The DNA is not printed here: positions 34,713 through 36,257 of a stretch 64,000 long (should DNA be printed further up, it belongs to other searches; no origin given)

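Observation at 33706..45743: Dense island of four PhyH-family Fe(II)/2OG oxygenases plus a fifth relic, with aldolase, dehydratase and dehydrogenase partners and three unknown proteins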

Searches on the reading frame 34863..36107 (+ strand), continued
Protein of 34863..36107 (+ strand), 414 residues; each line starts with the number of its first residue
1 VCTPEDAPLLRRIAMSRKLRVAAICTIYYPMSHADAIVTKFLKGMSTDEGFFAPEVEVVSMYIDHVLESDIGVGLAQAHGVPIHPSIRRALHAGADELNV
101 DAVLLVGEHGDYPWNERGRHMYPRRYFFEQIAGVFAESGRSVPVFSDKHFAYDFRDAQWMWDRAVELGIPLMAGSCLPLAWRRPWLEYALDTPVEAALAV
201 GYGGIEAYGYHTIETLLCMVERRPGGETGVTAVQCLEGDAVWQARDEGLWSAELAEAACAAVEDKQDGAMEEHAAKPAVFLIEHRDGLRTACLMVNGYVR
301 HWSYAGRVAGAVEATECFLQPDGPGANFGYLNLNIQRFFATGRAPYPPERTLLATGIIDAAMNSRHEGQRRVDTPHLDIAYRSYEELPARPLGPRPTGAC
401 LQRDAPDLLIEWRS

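Call 73: find_related_loci(query=A1, collection=genome_contigs, flank=6000)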
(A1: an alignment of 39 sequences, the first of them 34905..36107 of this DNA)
Query A1 (400 aa) in genome_contigs; peptide patterns used: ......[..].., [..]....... (x = any residue, [..] = any of these).
599 stretches matched a pattern (row limit reached: there are more); 585 encode a relative of the query (tblastn E <= 1e-3); the best 80 are kept; 80 distinct loci.
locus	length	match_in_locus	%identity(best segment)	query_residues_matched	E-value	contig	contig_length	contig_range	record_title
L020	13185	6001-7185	76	1-395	0e+0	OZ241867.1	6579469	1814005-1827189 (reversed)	MAG: Candidatus Latescibacterota bacterium isolate 402c3f40-99c9-4ff8-b352-fabea084b2f7 genome assembly, chromosome: 1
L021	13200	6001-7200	74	1-399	0e+0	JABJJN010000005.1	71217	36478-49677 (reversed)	MAG: Gemmatimonadetes bacterium isolate SI074_bin69 k141_2636988, whole genome shotgun sequence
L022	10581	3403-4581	77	2-394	0e+0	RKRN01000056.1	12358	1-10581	MAG: Candidatus Latescibacterota bacterium isolate PNGco_C_bin1 scaffold_773, whole genome shotgun sequence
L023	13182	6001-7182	76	2-395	0e+0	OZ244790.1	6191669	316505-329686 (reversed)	MAG: Candidatus Latescibacterota bacterium isolate 46c83e85-0880-45c6-8d78-79488e6eca4b genome assembly, chromosome: 1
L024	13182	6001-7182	76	2-395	0e+0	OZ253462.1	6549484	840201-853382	MAG: Candidatus Latescibacterota bacterium isolate 85c596c4-e601-42f5-bc00-22a25924bb3e genome assembly, chromosome: 1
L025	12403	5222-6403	75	2-395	0e+0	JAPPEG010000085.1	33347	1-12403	MAG: Gemmatimonadota bacterium isolate IRC4_bin_45 NODE_1054_length_33347_cov_23.2443, whole genome shotgun sequence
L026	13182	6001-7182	76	2-395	0e+0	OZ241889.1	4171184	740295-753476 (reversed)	MAG: Candidatus Latescibacterota bacterium isolate a6571e9c-9daa-46aa-896f-7a9a109786f8 genome assembly, chromosome: 1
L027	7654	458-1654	71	1-400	0e+0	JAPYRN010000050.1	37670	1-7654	MAG: Candidatus Latescibacterota bacterium isolate PW3.metabat2.162 PW3_1590_length_37670_cov_9.823528, whole genome sho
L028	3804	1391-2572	73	1-394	0e+0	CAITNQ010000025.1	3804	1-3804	MAG: uncultured Gemmatimonadetes bacterium isolate LaPlata_bin-0729 genome assembly, contig: bin-0729:025/561, whole gen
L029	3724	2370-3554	72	1-395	0e+0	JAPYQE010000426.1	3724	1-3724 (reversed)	MAG: Candidatus Latescibacterota bacterium isolate PW2.concoct.70_sub PW2_27828_length_3724_cov_9.455710, whole genome s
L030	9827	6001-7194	72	2-399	0e+0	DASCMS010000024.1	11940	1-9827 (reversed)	MAG TPA_asm: Candidatus Latescibacterota bacterium isolate Fu_MAG_110 c_000000204369, whole genome shotgun sequence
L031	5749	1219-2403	71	1-395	0e+0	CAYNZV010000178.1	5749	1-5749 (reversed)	MAG TPA_asm: uncultured Gemmatimonadaceae bacterium isolate SRP092796_co6_206 genome assembly, contig: NODE_29798_length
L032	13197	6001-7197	70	1-398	0e+0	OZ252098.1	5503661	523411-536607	MAG: Candidatus Latescibacterota bacterium isolate dbc81076-2b6d-4419-bdf1-4117db584b2d genome assembly, chromosome: 1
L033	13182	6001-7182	69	1-394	0e+0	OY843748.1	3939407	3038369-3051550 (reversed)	MAG: bacterium isolate 9408d56b-0626-48ff-8cc4-40385ffb9045 genome assembly, chromosome: 1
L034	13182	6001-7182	69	1-394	0e+0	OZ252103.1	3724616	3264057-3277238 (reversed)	MAG: bacterium isolate 8b9b2d7a-c40d-4f90-8ad6-3455a0001c0c genome assembly, chromosome: 1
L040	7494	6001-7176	71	4-395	0e+0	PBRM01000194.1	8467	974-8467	MAG: Gemmatimonadetes bacterium isolate NP952 MHASMcontig_608392, whole genome shotgun sequence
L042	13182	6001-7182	61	1-393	4e-168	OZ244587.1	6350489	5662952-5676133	MAG: Candidatus Poribacteria bacterium isolate 01ec1ce0-d2a5-493a-a37f-f7455bcb6da2 genome assembly, chromosome: 1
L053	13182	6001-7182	58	1-393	7e-159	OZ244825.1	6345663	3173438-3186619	MAG: Candidatus Poribacteria bacterium isolate 9ee73198-b11f-455e-92bc-43fc746e3fb5 genome assembly, chromosome: 1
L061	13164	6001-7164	58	1-387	5e-154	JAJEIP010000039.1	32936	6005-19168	MAG: Candidatus Poribacteria bacterium isolate p16x65bins.2 k141_998784, whole genome shotgun sequence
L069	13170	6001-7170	57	1-389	1e-151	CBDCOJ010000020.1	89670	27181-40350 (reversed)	MAG: Candidatus Poribacteria bacterium isolate dbd3b75f-bfae-4d18-bb17-8f704a16f2b4 genome assembly, contig: contig_20,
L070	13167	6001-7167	59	1-388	3e-151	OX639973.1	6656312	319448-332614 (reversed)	MAG: uncultured Poribacteria bacterium isolate a51c2dcd-0bc8-4832-ac43-f95c9d639ad7 genome assembly, chromosome: 1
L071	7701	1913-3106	57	1-393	4e-151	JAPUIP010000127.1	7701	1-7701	MAG: Candidatus Poribacteria bacterium isolate KW1-S08_28 KW1-S08_28_cg127, whole genome shotgun sequence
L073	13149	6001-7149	58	1-387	3e-150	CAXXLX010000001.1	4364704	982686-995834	MAG: Candidatus Poribacteria bacterium isolate 1c23486e-f1bb-4f7c-a5ff-9ffc904aba33 genome assembly, contig: contig_1, w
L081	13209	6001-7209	56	1-397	9e-153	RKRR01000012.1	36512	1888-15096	MAG: Candidatus Poribacteria bacterium isolate PNGco_C_binSS2 scaffold_82, whole genome shotgun sequence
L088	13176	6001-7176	54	6-395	4e-134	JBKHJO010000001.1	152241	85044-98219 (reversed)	MAG: Anaerolineales bacterium isolate D4M11_9 NODE_14_length_152241_cov_20.235856, whole genome shotgun sequence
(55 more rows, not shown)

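Call 77: search_protein_families(library=pfam, proteins=[L024:465-1571:+, L024:1596-3641:+, L024:3805-5085:+, L024:5042-5602:+, L024:8728-10296:+, L024:10601-11650:+, L024:11732-12634:+, L070:4178-5290:+, L070:7264-8268:-, L070:8390-9301:-], max_evalue=0.001)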
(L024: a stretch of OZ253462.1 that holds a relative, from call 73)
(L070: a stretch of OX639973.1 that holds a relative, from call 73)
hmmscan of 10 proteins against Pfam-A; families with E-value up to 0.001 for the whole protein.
L024:465-1571:+ (368 aa): 0 families

L024:1596-3641:+ (681 aa): 2 families
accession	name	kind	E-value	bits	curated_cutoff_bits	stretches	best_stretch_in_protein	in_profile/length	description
PF01011.28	PQQ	-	1.7e-189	631.9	26.7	1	53-662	1-595/595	Glucose/ethanol/alcohol dehydrogenase, beta-propeller domain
PF13360.13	PQQ_2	-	2.8e-16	60.3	27.6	1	99-263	16-142/233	Outer membrane protein assembly factor BamB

L024:3805-5085:+ (426 aa): 1 family
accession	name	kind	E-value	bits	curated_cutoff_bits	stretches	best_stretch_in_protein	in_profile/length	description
PF01943.22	Polysacc_synt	-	0.00047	20.1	28.2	0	5-263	3-261/274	Polysaccharide biosynthesis protein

L024:5042-5602:+ (186 aa): 0 families

L024:8728-10296:+ (522 aa): 1 family
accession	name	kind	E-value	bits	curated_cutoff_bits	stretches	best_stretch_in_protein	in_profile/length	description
PF04015.17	DUF362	-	2.1e-14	54.5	24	1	293-414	79-198/200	Domain of unknown function (DUF362)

L024:10601-11650:+ (349 aa): 1 family
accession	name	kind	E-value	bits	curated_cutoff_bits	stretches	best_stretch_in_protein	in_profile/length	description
PF03773.19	ArsP_1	-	1.5e-38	133.1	32.3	1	48-328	9-292/294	Predicted permease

L024:11732-12634:+ (300 aa): 1 family
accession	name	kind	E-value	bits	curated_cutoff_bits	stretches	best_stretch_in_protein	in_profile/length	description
PF05721.19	PhyH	-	9.2e-30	104.9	22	1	61-251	2-211/213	Phytanoyl-CoA dioxygenase (PhyH)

L070:4178-5290:+ (370 aa): 7 families
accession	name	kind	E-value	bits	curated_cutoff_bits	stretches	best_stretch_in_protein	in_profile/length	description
PF13614.12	AAA_31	-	1.7e-31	110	27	1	3-194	2-164/177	AAA domain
PF01656.29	CbiA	-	7.9e-16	58.6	25.4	1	5-127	1-54/125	CobQ/CobB/MinD/ParA nucleotide binding domain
PF00142.24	Fer4_NifH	-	7.2e-10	39.2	25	1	4-57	2-54/271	4Fe-4S iron sulfur cluster binding proteins, NifH/frxC family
PF02374.21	ArsA_ATPase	-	1e-08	35.2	24.3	1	5-46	3-44/305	Anion-transporting ATPase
PF10609.15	ParA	-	9.3e-08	32.2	27.1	1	3-54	4-55/246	NUBPL iron-transfer P-loop NTPase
PF09140.17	MipZ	-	3.6e-05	23.6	20.7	0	5-41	3-39/262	ATPase MipZ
PF06564.18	CBP_BcsQ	-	0.0002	21.4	21.3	0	4-48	3-46/234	Cellulose biosynthesis protein BcsQ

L070:7264-8268:- (334 aa): 3 families
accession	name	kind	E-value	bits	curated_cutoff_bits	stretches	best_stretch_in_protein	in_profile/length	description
PF01408.29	GFO_IDH_MocA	-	3e-22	80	24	1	4-128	1-120/120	Oxidoreductase family, NAD-binding Rossmann fold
PF22725.1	GFO_IDH_MocA_C3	-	1.3e-20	74.1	27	1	139-257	4-124/124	GFO/IDH/MocA C-terminal domain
PF02894.22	GFO_IDH_MocA_C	-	2e-10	41.3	22.9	1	140-329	1-215/218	Oxidoreductase family, C-terminal alpha/beta domain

L070:8390-9301:- (303 aa): 1 family
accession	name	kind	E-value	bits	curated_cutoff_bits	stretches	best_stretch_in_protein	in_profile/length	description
PF05721.19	PhyH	-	6.7e-26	92.3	22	1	43-260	1-213/213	Phytanoyl-CoA dioxygenase (PhyH)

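Call 91: search_protein_families(library=pfam, proteins=[L040:4367-5854:+, L071:685-1692:+, L069:3882-5126:-, L073:5027-5983:+, L088:3274-5007:+, L061:720-3350:+, L081:9918-13085:+, L053:2520-3407:-, L042:8706-9782:+, L053:10052-11215:+], max_evalue=0.0001)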
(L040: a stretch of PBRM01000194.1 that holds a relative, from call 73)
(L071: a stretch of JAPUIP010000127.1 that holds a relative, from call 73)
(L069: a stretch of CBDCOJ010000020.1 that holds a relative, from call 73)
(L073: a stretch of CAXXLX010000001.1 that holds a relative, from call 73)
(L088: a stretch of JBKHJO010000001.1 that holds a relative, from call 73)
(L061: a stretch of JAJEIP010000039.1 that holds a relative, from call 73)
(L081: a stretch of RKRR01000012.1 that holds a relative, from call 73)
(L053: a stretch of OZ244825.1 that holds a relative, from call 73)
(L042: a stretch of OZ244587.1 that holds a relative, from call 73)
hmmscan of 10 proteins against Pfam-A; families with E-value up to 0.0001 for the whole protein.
L040:4367-5854:+ (496 aa): 3 families
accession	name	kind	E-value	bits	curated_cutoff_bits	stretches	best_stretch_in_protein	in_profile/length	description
PF01408.29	GFO_IDH_MocA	-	8.2e-20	72.1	24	1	130-259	2-120/120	Oxidoreductase family, NAD-binding Rossmann fold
PF22725.1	GFO_IDH_MocA_C3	-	2.8e-16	60.1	27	1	270-381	4-124/124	GFO/IDH/MocA C-terminal domain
PF02894.22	GFO_IDH_MocA_C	-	3.1e-11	43.9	22.9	1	272-467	2-216/218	Oxidoreductase family, C-terminal alpha/beta domain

L071:685-1692:+ (336 aa): 1 family
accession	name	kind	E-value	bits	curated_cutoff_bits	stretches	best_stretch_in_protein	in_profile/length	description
PF05721.19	PhyH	-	4.9e-32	112.4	22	1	54-287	3-213/213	Phytanoyl-CoA dioxygenase (PhyH)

L069:3882-5126:- (415 aa): 3 families
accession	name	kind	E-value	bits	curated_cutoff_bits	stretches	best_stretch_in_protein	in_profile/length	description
PF00107.32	ADH_zinc_N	-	2.4e-22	79.7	31.8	1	240-372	2-128/129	Zinc-binding dehydrogenase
PF08240.17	ADH_N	-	4.6e-16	59.4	23.5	1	81-199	4-103/104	Alcohol dehydrogenase GroES-like domain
PF16912.11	Glu_dehyd_C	-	5.8e-11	42.7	34.9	1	226-400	28-201/211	Glucose dehydrogenase C-terminus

L073:5027-5983:+ (319 aa): 1 family
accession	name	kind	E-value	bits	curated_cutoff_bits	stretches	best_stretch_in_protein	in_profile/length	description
PF00696.33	AA_kinase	-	2.5e-48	165.3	24.9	1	49-296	2-234/234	Amino acid kinase family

L088:3274-5007:+ (578 aa): 2 families
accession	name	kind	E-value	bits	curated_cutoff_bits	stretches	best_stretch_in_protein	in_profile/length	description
PF00884.28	Sulfatase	-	6.7e-28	98.3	25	1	15-360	3-300/301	Sulfatase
PF16347.10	SGSH_C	-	9.7e-17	62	29.3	1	319-470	11-150/154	N-sulphoglucosamine sulphohydrolase, C-terminal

L061:720-3350:+ (877 aa): 3 families
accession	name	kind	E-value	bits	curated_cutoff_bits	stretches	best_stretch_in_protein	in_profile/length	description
PF03772.21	Competence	-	4e-61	207.2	23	1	290-574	1-268/270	Competence protein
PF13567.11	DUF4131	-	1.4e-15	57.8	31.6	1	84-231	4-155/165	Domain of unknown function (DUF4131)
PF00753.33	Lactamase_B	-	5.1e-14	53.1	22.7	1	613-830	2-195/196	Metallo-beta-lactamase superfamily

L081:9918-13085:+ (1056 aa): 8 families
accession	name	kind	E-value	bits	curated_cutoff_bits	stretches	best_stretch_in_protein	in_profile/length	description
PF08281.18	Sigma70_r4_2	-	3e-16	59.2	25.7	1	132-184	2-54/54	Sigma-70, region 4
PF04542.20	Sigma70_r2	-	7.8e-12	45.3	24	1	29-95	1-69/71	Sigma-70 region 2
PF04545.22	Sigma70_r4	-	3.3e-11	42.9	24.1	1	137-186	1-50/50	Sigma-70, region 4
PF14870.12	PSII_BNR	-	1.3e-09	38.2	27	0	345-469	29-144/303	Photosynthesis system II assembly factor YCF48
PF15902.12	Sortilin-Vps10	-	2e-08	33.9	33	0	920-976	2-61/446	Sortilin, neurotensin receptor 3,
PF19755.4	DUF6242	-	3.1e-08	34.2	29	0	930-1010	129-215/217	Domain of unknown function (DUF6242)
PF13360.13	PQQ_2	-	1.4e-05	25.3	27.6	0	948-1052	69-190/233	Outer membrane protein assembly factor BamB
PF02012.26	BNR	-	7.2e-05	22.6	27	0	559-569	1-11/12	BNR/Asp-box repeat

L053:2520-3407:- (296 aa): 3 families
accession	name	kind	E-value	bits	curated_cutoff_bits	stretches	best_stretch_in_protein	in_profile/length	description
PF12706.13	Lactamase_B_2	-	6.4e-26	91.6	27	1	87-262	4-200/200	Beta-lactamase superfamily domain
PF13483.12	Lactamase_B_3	-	1.2e-20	74.5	24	1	68-261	1-160/160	Beta-lactamase superfamily domain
PF00753.33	Lactamase_B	-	1.5e-05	25.4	22.7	1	106-158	42-94/196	Metallo-beta-lactamase superfamily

L042:8706-9782:+ (359 aa): 1 family
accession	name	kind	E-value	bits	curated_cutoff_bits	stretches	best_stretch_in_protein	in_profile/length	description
PF01557.24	FAA_hydrolase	-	4.8e-25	88.9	23.9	1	179-356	27-213/214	Fumarylacetoacetate (FAA) hydrolase C-terminal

L053:10052-11215:+ (388 aa): 2 families
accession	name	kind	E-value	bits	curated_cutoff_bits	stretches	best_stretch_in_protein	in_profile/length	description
PF13378.12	MR_MLE_C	-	1.5e-62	211.6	29.4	1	141-362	3-218/219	Enolase C-terminal domain-like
PF02746.21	MR_MLE_N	-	5e-22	78.8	22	1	23-119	24-117/117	Mandelate racemase / muconate lactonizing enzyme, N-terminal domain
